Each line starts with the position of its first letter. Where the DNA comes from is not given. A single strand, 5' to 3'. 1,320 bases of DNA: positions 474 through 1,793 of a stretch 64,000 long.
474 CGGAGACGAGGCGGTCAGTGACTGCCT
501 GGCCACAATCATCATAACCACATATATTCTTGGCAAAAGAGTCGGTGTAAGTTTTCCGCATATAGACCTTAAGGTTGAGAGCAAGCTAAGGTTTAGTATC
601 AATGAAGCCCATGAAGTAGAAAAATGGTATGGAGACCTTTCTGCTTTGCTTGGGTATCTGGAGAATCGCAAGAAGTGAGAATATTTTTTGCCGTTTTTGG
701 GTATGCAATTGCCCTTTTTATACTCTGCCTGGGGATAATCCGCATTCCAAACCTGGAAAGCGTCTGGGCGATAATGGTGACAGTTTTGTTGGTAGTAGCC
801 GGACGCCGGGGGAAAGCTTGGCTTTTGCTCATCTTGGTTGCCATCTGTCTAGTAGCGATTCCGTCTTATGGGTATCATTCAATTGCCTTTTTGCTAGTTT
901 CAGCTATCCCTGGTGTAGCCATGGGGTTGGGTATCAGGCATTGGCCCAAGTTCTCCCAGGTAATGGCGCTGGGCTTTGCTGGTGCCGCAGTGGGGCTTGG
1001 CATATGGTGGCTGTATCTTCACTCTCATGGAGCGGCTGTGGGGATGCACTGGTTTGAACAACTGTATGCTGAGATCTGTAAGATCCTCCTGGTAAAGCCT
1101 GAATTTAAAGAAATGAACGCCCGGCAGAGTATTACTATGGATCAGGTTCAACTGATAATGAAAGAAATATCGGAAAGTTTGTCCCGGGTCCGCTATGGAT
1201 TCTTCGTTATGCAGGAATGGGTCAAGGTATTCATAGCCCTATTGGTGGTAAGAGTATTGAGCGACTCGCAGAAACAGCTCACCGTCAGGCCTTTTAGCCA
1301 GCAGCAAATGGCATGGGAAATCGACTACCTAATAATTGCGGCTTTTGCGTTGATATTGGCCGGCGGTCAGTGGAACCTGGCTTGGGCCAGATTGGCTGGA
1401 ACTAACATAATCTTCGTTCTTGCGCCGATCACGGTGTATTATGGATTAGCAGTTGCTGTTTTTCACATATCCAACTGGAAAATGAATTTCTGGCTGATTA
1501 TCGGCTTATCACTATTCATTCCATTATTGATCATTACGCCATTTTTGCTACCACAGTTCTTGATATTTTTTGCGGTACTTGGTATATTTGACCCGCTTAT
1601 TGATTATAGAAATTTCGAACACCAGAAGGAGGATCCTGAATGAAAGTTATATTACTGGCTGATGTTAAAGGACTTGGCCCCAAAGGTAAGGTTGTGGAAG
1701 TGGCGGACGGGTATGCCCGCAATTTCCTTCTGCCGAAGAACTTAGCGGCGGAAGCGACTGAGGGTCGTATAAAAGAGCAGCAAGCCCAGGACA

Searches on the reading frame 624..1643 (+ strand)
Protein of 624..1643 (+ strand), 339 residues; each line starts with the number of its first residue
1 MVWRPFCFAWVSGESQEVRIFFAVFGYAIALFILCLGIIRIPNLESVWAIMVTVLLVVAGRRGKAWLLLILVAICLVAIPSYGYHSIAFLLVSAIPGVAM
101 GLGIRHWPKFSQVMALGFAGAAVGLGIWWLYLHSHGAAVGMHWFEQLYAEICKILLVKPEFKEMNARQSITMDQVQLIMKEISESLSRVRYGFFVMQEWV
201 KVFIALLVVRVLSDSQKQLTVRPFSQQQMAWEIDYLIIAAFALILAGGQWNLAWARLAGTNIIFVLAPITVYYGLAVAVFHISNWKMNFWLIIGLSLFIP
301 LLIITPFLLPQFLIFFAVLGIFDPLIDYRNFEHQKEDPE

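Call 10: search_protein_families(library=ncbifam, proteins=[window:624-1643:+], max_evalue=0.00001)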
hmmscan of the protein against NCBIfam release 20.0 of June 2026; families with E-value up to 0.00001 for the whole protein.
window:624-1643:+ (339 aa): 0 families

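Call 64: search_protein_families(library=pfam, proteins=[window:624-1643:+], max_evalue=0.001)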
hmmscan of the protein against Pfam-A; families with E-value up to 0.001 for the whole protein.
window:624-1643:+ (339 aa): 1 family
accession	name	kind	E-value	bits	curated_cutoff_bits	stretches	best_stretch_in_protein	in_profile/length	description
PF09991.14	DUF2232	-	7.6e-17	61.8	27.8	1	28-323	1-289/290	Predicted membrane protein (DUF2232)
